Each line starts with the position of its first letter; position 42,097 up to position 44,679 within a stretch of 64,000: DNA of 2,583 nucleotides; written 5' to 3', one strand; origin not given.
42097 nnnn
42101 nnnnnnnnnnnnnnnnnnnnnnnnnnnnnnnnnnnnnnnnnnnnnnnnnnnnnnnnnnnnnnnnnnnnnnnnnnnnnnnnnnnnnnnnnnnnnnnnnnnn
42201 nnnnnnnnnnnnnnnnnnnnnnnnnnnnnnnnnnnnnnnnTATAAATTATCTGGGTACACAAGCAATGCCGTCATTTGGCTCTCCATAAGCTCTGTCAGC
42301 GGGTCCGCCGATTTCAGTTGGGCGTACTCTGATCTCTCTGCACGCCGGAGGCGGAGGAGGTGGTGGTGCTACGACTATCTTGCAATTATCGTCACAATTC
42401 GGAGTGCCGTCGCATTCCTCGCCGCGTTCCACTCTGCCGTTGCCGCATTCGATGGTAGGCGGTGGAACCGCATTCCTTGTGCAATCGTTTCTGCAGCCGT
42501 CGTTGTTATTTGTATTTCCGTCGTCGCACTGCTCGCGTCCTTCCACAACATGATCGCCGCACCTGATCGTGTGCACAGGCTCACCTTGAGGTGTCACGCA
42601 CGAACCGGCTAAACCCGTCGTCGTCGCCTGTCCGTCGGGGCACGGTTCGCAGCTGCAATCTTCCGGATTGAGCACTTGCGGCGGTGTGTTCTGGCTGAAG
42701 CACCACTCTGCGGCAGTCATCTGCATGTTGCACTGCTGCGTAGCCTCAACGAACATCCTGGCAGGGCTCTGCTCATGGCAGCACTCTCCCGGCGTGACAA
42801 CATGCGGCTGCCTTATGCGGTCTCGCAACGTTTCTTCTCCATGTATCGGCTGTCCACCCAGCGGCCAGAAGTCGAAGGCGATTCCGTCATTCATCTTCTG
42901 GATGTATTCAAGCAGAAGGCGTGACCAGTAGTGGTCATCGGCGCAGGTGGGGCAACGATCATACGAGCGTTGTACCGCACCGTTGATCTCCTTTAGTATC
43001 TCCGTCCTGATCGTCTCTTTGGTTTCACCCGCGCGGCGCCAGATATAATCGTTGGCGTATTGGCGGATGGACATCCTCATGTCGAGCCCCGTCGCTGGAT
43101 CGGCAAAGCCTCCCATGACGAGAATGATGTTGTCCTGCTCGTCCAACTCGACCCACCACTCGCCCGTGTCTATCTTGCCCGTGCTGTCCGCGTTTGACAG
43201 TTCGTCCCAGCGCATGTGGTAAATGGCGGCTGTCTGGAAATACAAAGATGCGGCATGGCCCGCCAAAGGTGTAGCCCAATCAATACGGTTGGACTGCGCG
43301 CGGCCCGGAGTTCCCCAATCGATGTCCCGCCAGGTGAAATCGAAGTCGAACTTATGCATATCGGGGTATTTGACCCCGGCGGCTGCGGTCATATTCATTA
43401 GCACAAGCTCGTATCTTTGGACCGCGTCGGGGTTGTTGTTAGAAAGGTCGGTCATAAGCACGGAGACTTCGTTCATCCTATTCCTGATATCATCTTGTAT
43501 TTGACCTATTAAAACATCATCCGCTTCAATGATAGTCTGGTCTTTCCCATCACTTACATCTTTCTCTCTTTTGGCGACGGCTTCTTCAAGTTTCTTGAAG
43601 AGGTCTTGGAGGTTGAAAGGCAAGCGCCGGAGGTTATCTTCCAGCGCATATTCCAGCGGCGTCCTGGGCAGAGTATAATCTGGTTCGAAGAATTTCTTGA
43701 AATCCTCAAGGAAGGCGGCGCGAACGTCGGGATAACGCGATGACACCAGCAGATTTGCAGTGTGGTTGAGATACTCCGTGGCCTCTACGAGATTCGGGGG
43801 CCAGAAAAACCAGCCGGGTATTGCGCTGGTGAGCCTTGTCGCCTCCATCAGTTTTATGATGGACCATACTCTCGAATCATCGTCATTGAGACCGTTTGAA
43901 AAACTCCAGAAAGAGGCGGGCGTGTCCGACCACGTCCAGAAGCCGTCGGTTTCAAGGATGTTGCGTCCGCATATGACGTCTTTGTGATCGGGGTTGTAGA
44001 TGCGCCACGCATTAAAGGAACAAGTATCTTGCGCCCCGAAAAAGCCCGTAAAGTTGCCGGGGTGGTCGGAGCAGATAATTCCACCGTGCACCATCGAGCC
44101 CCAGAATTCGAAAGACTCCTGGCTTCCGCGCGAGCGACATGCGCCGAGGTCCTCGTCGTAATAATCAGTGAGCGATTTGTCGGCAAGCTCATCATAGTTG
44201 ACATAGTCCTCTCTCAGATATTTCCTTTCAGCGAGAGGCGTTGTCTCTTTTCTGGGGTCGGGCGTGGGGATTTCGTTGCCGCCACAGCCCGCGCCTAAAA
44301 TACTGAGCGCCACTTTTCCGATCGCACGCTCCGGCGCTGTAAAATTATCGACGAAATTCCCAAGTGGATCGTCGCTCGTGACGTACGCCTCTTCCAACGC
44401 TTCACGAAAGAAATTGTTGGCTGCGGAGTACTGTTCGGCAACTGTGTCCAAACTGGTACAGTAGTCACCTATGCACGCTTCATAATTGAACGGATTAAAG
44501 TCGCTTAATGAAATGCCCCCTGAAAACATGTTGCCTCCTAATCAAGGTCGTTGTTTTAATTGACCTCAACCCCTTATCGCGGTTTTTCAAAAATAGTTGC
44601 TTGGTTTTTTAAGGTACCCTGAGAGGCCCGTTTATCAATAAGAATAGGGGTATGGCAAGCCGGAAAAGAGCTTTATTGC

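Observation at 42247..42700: Myxococcus-type cysteine-rich repeats in protein B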

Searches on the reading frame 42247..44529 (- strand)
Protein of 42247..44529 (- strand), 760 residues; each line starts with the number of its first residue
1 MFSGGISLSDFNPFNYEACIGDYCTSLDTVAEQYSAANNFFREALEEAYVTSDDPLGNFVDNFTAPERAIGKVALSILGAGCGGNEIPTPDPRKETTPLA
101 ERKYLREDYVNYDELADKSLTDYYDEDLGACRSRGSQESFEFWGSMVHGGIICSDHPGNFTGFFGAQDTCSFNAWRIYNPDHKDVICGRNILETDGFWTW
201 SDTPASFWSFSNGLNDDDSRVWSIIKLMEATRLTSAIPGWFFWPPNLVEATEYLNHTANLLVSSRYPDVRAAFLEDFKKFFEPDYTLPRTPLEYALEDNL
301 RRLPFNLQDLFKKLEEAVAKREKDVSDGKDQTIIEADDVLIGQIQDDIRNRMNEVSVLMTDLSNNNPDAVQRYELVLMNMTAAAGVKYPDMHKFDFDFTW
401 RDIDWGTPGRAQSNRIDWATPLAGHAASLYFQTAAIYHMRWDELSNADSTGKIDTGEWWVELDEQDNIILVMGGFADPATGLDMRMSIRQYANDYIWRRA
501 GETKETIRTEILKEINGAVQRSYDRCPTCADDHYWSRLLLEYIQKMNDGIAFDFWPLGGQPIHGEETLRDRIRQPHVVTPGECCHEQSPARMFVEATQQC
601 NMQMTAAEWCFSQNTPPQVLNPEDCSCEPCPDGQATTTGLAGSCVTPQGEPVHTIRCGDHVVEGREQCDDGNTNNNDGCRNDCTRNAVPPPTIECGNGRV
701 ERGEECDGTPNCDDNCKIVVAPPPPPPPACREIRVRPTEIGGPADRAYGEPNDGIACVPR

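Call 3: search_protein_families(library=ncbifam, proteins=[window:42247-44529:-], max_evalue=1)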
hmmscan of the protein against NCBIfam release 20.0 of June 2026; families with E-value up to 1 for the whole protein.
window:42247-44529:- (760 aa): 1 family
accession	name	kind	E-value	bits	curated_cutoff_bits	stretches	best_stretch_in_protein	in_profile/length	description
TIGR02232.1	myxo_disulf_rpt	repeat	2.1e-08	33.8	20.8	1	656-684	3-31/38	cysteine-rich acidic repeat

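Call 4: search_protein_families(library=pfam, proteins=[window:42247-44529:-], max_evalue=1)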
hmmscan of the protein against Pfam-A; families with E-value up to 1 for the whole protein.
window:42247-44529:- (760 aa): 2 families
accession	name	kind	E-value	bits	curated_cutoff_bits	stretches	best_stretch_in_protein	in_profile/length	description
PF13948.11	DUF4215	-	8.6e-06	26.4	27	1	657-683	21-46/47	Domain of unknown function (DUF4215)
PF16722.10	SAPIS-gp6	-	0.13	13.1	27.4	1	337-382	24-66/72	Pathogenicity island protein gp6 in Staphylococcus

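Call 9: find_homologous_proteins(query=window:42247-44529:-, max_evalue=0.001)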
Query window:42247-44529:- (760 aa): 1 proteins with E <= 0.001 among 8000 candidates.
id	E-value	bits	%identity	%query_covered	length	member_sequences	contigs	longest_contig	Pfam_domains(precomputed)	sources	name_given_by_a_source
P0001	0.0e+0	1839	100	100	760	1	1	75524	PF13948.12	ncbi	-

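Call 10: find_encoding_contigs(protein=P0001, flank=10000, max_places=5)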
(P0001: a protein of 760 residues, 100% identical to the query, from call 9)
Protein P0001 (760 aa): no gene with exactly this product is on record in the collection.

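Call 26: search_protein_representatives(protein=window:42610-44529:-)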
Query: 640 residues. Proteins with E-value up to 0.001 (for the whole library): 6; up to 1e-10: 5; up to 1e-30: 5. The best 6 are listed.
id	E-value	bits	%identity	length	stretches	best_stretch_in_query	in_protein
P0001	0.0e+00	1534.6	100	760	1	1-640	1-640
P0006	8.1e-124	431.0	43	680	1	15-628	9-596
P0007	7.1e-90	318.8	37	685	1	44-629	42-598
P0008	1.4e-60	222.1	37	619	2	381-628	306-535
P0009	2.2e-57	211.5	37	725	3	364-628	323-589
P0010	1.0e-06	44.0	74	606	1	1-35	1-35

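Call 29: search_protein_families(library=ncbifam, proteins=[P0006, P0007, P0008, P0009, P0010], max_evalue=10)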
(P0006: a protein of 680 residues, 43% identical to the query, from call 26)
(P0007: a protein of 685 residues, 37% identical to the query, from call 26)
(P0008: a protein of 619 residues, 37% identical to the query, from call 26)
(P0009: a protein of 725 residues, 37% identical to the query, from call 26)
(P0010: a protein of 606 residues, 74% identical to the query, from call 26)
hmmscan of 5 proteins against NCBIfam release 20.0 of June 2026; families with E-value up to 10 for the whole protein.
P0006 (680 aa): 0 families

P0007 (685 aa): 1 family
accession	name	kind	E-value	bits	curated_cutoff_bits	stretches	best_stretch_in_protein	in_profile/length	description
NF007935.0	PRK10651.1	equivalog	0.21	10.8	250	1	294-357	87-150/216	two-component system response regulator NarL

P0008 (619 aa): 0 families

P0009 (725 aa): 0 families

P0010 (606 aa): 3 families
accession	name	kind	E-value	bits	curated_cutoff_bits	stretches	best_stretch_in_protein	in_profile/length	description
NF007302.0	PRK09782.1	equivalog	9.1e-06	23.9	1223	1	387-496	532-647/990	phage receptor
TIGR02552.1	LcrH_SycD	equivalog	0.00066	19.4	104.8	1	401-499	25-126/136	SycD/LcrH family type III secretion system chaperone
TIGR02917.1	PEP_TPR_lipo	equivalog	0.0066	14.4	312.2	1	408-499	139-231/899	XrtA/PEP-CTERM system TPR-repeat protein PrsT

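Call 30: find_encoding_contigs(protein=P0006, flank=10000, max_places=4)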
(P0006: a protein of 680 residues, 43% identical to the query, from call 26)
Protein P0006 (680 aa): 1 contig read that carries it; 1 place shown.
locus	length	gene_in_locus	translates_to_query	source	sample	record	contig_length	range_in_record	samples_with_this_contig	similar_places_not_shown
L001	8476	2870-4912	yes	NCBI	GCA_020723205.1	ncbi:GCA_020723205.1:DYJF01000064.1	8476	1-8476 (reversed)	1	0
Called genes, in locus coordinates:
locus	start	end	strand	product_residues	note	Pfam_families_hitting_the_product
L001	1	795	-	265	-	?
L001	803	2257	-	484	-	PF00202:Aminotran_3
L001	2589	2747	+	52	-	PF05635:23S_rRNA_IVP (weak)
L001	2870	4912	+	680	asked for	-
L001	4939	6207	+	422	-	-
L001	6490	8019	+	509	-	-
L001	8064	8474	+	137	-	?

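Call 31: find_related_loci(query=A4, collection=genome_contigs, flank=10000)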
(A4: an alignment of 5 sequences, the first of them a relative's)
Query A4 (760 aa) in genome_contigs; peptide patterns used: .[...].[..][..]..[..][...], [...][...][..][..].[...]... (x = any residue, [..] = any of these).
16 stretches matched a pattern; 1 encode a relative of the query (tblastn E <= 1e-3); 1 distinct loci.
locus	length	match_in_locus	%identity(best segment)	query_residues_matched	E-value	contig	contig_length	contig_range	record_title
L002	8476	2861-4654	40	4-627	2e-133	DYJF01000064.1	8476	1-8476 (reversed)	MAG TPA_asm: Bdellovibrio sp. isolate FI88_57_8 Afr_mines_FI88_2659_length_8476_cov_3_184895, whole genome shotgun seque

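Call 32: find_encoding_contigs(protein=P0007, flank=10000, max_places=4)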
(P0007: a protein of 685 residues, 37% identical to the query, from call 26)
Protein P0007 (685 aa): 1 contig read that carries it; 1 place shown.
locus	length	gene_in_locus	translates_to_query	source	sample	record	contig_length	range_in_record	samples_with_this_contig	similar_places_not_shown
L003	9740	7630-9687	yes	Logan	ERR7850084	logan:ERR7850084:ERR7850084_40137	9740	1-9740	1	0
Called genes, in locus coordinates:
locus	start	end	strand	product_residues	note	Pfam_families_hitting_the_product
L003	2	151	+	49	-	?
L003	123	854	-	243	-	PF01507:PAPS_reduct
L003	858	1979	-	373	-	PF01916:DS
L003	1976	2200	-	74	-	-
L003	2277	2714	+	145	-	-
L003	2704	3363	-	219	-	-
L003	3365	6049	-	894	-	PF03176:MMPL, PF02355:SecD_SecF_C (faint)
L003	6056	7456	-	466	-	PF00202:Aminotran_3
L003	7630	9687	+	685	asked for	-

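Call 33: find_encoding_contigs(protein=P0008, flank=10000, max_places=4)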
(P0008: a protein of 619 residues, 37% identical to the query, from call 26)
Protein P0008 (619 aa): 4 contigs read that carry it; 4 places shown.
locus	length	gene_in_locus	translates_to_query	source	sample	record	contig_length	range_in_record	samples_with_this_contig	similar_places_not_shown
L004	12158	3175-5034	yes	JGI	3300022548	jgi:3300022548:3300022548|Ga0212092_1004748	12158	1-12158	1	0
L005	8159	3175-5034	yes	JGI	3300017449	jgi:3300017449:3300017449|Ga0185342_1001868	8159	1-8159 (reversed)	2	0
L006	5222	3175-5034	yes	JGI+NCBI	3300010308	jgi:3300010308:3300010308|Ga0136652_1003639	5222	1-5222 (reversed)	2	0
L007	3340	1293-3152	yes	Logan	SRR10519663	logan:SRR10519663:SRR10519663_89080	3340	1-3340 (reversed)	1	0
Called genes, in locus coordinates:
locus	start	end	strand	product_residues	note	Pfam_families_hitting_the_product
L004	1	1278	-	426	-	?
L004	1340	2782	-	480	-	PF00202:Aminotran_3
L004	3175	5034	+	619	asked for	-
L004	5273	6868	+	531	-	-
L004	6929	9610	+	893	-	-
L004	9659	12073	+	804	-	-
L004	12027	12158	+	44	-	?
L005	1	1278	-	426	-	?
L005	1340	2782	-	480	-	PF00202:Aminotran_3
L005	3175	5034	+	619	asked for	-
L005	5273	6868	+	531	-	-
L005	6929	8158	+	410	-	?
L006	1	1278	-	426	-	?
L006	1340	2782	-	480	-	PF00202:Aminotran_3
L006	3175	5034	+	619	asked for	-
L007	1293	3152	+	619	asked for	-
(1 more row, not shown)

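Call 34: find_encoding_contigs(protein=P0009, flank=10000, max_places=4)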
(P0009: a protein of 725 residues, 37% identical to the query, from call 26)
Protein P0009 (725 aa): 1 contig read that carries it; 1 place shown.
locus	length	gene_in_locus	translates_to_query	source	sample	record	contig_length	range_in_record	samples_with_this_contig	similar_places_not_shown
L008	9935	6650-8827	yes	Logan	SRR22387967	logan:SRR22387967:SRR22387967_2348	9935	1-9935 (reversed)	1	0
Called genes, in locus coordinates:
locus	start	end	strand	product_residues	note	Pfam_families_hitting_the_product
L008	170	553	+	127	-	-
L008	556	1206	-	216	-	-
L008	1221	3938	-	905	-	PF03176:MMPL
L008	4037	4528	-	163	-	PF01797:Y1_Tnp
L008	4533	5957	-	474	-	PF00202:Aminotran_3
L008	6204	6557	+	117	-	PF05635:23S_rRNA_IVP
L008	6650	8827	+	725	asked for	-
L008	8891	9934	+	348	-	?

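Call 36: find_homologous_proteins(query=A4, max_evalue=0.001)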
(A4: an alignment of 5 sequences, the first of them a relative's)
Query A4 (5 sequences) (760 aa, profile of the alignment): 1 proteins with E <= 0.001 among 8000 candidates.
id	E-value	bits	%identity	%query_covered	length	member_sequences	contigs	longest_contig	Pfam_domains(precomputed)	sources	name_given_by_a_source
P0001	4.9e-286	969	100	100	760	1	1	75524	PF13948.12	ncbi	-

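Call 48: search_solved_structures(query=A4, max_evalue=1)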
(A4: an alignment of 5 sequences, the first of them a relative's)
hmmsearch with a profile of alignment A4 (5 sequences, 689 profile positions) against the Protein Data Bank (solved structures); distinct sequences matched with E-value up to 1: 3.
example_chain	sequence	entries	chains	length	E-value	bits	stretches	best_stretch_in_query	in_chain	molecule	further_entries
3qph_A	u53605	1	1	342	0.45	11.9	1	416-497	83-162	TrmB, a global transcription regulator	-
9dzz_B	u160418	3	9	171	0.45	11.9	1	261-343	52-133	Sec-independent protein translocase protein TatB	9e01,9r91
8gjg_A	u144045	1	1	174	0.55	11.6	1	295-364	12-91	gluc_A04_0005 Binder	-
